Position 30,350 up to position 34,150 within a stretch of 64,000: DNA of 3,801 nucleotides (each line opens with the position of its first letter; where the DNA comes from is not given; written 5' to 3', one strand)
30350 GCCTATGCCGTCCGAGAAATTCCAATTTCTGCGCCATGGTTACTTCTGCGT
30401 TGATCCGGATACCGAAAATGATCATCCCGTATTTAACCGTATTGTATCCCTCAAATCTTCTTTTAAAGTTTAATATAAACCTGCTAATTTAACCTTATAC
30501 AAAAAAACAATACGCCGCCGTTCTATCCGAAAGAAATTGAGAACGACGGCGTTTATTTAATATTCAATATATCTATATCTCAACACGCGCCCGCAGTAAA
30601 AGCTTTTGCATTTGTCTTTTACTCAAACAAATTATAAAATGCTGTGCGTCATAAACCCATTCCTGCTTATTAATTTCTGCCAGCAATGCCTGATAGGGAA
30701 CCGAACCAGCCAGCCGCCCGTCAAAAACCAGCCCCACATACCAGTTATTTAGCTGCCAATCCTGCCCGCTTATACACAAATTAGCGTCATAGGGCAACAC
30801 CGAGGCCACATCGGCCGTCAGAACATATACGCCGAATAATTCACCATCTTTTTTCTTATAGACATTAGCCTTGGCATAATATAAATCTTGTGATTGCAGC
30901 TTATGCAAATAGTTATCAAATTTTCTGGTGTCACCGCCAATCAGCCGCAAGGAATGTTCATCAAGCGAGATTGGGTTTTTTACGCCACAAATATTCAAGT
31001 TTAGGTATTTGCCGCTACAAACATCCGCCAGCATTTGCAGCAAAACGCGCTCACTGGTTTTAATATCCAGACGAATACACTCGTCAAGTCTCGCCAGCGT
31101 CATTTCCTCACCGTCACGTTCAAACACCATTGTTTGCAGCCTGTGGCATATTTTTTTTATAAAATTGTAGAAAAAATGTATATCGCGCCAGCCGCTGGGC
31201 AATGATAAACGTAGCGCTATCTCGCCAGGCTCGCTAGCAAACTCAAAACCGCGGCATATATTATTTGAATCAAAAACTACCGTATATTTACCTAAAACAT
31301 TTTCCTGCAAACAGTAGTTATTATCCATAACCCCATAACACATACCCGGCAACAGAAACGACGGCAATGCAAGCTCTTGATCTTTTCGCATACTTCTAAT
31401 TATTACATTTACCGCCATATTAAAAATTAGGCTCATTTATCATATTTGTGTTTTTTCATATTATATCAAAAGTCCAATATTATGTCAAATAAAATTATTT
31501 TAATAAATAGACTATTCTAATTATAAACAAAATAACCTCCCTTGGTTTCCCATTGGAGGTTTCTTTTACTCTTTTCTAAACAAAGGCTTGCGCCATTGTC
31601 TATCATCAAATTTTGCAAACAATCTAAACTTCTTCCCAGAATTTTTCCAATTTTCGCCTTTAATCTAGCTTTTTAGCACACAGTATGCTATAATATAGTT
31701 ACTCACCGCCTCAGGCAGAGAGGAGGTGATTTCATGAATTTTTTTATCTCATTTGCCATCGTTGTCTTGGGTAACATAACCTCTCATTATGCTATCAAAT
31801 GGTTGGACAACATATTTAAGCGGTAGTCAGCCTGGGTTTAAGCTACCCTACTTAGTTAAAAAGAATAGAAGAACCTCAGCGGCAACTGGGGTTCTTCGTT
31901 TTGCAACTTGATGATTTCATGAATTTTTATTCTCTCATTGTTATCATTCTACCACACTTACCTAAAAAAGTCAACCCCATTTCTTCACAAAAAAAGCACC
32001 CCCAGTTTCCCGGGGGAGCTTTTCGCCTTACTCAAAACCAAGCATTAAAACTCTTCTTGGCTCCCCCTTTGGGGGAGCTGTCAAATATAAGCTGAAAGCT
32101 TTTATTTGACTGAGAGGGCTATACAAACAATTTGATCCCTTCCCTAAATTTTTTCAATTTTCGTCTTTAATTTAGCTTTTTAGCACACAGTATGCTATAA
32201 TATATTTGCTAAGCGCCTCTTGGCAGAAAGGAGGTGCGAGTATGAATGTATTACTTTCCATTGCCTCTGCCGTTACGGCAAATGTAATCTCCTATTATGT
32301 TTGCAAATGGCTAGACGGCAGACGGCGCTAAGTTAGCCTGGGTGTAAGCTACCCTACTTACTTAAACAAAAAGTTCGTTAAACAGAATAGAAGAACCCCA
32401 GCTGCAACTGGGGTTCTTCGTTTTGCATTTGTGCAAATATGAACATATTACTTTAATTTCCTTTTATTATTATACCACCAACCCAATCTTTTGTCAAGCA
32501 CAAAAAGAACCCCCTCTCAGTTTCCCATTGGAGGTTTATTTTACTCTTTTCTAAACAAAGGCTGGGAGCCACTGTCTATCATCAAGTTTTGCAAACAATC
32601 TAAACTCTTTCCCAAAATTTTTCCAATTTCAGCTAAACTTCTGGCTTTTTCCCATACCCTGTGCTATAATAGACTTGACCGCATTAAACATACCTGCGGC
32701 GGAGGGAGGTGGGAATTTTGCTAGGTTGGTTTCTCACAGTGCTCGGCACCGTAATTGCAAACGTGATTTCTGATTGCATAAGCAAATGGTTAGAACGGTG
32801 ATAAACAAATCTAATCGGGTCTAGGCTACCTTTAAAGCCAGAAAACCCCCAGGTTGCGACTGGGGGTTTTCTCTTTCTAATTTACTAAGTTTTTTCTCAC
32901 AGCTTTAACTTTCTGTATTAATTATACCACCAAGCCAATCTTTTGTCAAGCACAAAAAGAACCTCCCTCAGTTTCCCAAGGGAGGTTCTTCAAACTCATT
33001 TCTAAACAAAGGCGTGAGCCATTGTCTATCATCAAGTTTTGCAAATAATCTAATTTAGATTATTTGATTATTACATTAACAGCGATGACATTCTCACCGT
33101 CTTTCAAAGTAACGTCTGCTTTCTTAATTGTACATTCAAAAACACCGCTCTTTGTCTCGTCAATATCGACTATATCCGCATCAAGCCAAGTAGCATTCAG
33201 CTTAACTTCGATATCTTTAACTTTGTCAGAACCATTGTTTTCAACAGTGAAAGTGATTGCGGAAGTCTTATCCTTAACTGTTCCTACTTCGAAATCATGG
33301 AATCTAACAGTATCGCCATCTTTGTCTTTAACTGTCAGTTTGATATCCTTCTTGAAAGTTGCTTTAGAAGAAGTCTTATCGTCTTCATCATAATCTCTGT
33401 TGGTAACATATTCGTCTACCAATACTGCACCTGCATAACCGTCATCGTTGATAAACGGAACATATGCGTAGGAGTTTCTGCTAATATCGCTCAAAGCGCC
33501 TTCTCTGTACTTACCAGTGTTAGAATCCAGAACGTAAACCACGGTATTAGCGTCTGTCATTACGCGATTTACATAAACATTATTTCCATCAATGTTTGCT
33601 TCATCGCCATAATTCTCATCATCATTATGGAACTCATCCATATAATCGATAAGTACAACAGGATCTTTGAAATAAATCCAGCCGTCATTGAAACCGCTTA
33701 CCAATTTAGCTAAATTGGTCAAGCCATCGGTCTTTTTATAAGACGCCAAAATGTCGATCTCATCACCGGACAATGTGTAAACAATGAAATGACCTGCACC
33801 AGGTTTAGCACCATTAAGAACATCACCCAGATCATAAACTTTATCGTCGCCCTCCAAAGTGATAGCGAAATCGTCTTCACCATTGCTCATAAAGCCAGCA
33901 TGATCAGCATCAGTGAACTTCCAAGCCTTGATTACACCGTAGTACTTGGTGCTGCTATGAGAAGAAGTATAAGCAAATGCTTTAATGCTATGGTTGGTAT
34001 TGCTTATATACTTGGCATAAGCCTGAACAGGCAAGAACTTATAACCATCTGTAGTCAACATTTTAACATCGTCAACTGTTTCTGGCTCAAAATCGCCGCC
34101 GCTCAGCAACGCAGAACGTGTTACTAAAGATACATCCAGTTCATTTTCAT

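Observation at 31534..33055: Three tandem Fst/par-like type I toxin-antitoxin cassettes downstream of the S-layer gene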

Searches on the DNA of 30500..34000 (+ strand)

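Call 5: search_rna_families(source=window, start=30500, end=34000, threshold=evalue, max_evalue=10, show_alignments=3)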
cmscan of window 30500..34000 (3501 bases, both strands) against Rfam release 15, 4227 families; matches with E-value up to 10: 19.
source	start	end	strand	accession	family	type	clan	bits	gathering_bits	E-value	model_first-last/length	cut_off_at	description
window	32953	33113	-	RF00515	PyrR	Cis-reg;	-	30.9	54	0.15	1-115/115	no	PyrR binding site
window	31849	31927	-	RF02621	BSnc120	Gene; sRNA;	-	27.5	114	0.0021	1-88/88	no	Brucella sRNA 120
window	32385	32469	-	RF02449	ncr1015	Gene; sRNA;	-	24.7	60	2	1-121/121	no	Bacillus sRNA ncr1015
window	32197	32432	+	RF02442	SpF66_sRNA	Gene; sRNA;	-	24.6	42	0.0048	1-239/239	no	Streptococcus sRNA SpF66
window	31987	32079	-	RF00515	PyrR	Cis-reg;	-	24.5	54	2.4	1-115/115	no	PyrR binding site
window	32371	32457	-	RF02621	BSnc120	Gene; sRNA;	-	24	114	0.027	1-88/88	no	Brucella sRNA 120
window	32834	32909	-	RF02495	ohsC_RNA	Gene; antitoxin;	-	22.5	50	3.4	1-77/77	no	Oppression of Hydrophobic ORF by sRNA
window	31989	32112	-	RF01859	Phe_leader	Cis-reg; leader;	-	22.2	55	1.7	1-125/125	no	Phenylalanine leader peptide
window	32953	33002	-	RF02838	Ref55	Gene; sRNA;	-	22.2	43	7.5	1-54/54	no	Enterococcus sRNA 55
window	33040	33120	+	RF00069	SNORD24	Gene; snRNA; snoRNA; CD-box;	-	21.9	41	2.7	1-76/76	no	Small nucleolar RNA SNORD24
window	32961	33029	-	RF02384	FasX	Gene; sRNA;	-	21.8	100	1.3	1-205/205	no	FasX small RNA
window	32952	33066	-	RF01859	Phe_leader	Cis-reg; leader;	-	21.7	55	2.2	1-125/125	no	Phenylalanine leader peptide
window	32920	32999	-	RF01448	S_pombe_snR93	Gene; snRNA; snoRNA; HACA-box;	-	21.4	45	3.3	1-143/143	no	small nucleolar RNA snR93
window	31711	31788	-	RF02183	ST7-OT3_1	Gene; lncRNA;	-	21.1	50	3.1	1-79/79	no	ST7 overlapping transcript 3 conserved region 1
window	32789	32877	+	RF01772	rnk_pseudo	Cis-reg; leader;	-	20.1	55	3.7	1-108/108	no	Pseudomonas rnk leader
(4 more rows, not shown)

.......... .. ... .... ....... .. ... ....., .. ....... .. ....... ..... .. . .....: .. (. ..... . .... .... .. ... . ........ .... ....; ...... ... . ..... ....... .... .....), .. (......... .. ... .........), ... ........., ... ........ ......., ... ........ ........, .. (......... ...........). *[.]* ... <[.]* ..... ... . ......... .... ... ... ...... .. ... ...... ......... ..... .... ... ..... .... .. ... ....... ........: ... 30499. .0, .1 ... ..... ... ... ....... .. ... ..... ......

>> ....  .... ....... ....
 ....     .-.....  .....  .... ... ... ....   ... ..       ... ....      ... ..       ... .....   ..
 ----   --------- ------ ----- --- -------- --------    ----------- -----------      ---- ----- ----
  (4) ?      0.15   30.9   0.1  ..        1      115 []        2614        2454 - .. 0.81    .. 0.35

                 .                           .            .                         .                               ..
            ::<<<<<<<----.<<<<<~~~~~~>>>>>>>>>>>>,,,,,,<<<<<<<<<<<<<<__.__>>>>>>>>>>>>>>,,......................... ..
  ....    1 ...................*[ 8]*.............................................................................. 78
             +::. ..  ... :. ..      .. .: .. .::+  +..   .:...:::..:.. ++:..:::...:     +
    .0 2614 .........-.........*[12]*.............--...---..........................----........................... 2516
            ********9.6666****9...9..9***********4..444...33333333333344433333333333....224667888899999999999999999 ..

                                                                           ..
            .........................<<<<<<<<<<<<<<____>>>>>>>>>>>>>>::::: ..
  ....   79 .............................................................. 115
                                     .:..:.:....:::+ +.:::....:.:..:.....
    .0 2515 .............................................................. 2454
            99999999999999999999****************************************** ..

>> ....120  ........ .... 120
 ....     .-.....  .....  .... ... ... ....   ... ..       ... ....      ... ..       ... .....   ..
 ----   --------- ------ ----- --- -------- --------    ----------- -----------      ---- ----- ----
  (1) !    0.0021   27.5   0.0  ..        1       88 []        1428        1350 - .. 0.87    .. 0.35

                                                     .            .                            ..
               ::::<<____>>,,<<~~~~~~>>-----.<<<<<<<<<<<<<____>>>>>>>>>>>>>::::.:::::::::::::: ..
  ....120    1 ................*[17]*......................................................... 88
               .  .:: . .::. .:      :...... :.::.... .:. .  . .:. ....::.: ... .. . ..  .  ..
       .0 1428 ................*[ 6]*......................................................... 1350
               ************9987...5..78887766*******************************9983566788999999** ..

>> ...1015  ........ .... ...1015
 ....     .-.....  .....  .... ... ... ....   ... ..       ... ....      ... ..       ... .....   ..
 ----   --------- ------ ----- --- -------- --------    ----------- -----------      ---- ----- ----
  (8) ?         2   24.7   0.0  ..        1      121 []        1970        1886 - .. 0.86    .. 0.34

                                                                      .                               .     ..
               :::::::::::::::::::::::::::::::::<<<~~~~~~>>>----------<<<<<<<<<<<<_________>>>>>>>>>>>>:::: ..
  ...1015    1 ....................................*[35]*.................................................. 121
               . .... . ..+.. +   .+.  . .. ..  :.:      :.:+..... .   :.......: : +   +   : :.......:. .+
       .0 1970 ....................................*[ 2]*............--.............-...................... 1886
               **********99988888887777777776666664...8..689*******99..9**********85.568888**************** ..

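Call 85: search_rna_families(source=window, start=31640, end=32960, threshold=evalue, max_evalue=10, show_alignments=2)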
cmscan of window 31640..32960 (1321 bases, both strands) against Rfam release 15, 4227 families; matches with E-value up to 10: 29.
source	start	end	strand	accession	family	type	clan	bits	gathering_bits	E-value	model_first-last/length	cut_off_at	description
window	31849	31927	-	RF02621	BSnc120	Gene; sRNA;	-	27.5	114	0.00081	1-88/88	no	Brucella sRNA 120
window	32384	32485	-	RF02637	EF0408_EF0409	Gene; sRNA;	-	25.7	440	0.00022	1-412/412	no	Enterococcus sRNA EF0408_EF0409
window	32385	32469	-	RF02449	ncr1015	Gene; sRNA;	-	24.7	60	0.75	1-121/121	no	Bacillus sRNA ncr1015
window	32197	32432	+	RF02442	SpF66_sRNA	Gene; sRNA;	-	24.6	42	0.0018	1-239/239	no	Streptococcus sRNA SpF66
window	31987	32079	-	RF00515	PyrR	Cis-reg;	-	24.5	54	0.9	1-115/115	no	PyrR binding site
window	32371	32457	-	RF02621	BSnc120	Gene; sRNA;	-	24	114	0.01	1-88/88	no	Brucella sRNA 120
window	31698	31907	+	RF02442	SpF66_sRNA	Gene; sRNA;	-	23.1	42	0.0047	1-239/239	no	Streptococcus sRNA SpF66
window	32834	32909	-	RF02495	ohsC_RNA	Gene; antitoxin;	-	22.5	50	1.3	1-77/77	no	Oppression of Hydrophobic ORF by sRNA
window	32390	32488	-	RF04339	Plastid-psbJ-3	Cis-reg;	CL00152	22.4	61.7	0.56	1-125/125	no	Plastid-psbJ-3 3UTR RNA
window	31989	32112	-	RF01859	Phe_leader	Cis-reg; leader;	-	22.2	55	0.64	1-125/125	no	Phenylalanine leader peptide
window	31989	32039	-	RF02231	sX12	Gene; sRNA;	-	21.9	106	0.34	1-78/78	no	Xanthomonas sRNA sX12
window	31711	31788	-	RF02183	ST7-OT3_1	Gene; lncRNA;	-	21.1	50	1.2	1-79/79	no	ST7 overlapping transcript 3 conserved region 1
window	31863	31954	-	RF02449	ncr1015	Gene; sRNA;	-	20.7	60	5.1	1-121/121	no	Bacillus sRNA ncr1015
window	32789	32877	+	RF01772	rnk_pseudo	Cis-reg; leader;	-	20.1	55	1.4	1-108/108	no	Pseudomonas rnk leader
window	32841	32883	+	RF00236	ctRNA_pGA1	Gene; antisense;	-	19.6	45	0.47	1-79/79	no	ctRNA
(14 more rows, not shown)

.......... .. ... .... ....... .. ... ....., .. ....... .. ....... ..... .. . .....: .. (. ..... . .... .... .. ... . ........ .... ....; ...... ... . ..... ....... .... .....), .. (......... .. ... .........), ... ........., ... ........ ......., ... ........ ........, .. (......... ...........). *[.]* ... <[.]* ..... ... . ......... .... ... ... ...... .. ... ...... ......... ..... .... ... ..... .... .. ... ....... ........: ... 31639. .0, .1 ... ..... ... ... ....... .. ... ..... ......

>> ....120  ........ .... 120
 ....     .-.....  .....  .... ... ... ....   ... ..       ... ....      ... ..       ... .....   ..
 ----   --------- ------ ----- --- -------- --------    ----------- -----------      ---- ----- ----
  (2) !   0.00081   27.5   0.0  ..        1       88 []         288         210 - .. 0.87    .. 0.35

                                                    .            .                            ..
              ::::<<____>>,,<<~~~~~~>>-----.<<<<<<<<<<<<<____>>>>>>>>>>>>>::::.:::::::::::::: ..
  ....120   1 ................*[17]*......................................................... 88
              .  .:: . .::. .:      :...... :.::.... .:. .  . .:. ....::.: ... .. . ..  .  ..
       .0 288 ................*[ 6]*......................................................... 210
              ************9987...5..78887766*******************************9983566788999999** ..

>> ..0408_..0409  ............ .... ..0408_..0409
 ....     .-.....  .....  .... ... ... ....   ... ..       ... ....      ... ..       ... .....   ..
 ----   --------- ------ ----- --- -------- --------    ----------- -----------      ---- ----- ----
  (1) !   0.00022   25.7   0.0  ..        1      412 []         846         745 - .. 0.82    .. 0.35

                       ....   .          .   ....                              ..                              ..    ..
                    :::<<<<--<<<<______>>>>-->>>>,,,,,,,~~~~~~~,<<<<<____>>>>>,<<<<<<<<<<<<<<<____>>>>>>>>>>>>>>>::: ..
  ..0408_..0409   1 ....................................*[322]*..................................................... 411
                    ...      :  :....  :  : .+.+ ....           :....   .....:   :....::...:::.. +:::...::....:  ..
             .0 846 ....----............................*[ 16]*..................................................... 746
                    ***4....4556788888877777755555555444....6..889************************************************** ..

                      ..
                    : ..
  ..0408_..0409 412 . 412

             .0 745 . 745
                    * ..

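Call 86: search_rna_families(sources=[L002, L003, L004, L005, L006, L007, L008, L009, L010, L012, L014, L015, L016, L017, L018, L019, L020, L022, L023, L024], threshold=gathering)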
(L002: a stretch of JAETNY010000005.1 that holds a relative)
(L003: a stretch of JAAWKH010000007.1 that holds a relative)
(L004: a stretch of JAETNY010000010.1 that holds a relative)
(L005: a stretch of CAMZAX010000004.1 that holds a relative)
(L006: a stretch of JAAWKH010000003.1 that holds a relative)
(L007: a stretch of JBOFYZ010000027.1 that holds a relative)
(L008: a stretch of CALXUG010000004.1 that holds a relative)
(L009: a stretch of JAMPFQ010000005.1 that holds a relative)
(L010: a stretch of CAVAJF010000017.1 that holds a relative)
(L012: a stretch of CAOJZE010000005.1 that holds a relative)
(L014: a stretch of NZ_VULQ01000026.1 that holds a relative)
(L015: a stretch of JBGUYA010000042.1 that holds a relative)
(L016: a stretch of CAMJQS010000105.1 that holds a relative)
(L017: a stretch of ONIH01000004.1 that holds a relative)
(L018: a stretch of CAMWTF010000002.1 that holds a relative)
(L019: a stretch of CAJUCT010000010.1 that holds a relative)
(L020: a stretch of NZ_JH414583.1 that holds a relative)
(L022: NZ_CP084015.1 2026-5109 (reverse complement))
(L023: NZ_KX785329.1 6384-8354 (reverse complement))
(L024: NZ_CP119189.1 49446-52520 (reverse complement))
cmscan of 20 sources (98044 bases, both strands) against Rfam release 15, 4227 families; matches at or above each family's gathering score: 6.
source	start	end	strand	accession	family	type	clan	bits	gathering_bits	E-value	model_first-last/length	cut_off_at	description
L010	5545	5798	-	RF00230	T-box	Cis-reg; leader;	-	100.1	93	1.1e-20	1-219/219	no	T-box leader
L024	890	991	-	RF01831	THF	Cis-reg; riboswitch;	-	91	36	7.9e-20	1-99/99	no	THF (Tetrahydrofolate) riboswitch aptamer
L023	355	561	+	RF02442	SpF66_sRNA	Gene; sRNA;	-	70.8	42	2.6e-14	1-239/239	no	Streptococcus sRNA SpF66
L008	2133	2206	+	RF00005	tRNA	Gene; tRNA;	CL00001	61.6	29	9.8e-11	1-71/71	no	tRNA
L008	2936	3138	+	RF02442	SpF66_sRNA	Gene; sRNA;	-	42.9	42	1.2e-06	1-239/239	no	Streptococcus sRNA SpF66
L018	4730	4783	-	RF00005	tRNA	Gene; tRNA;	CL00001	34.3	29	0.0033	19-71/71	5'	tRNA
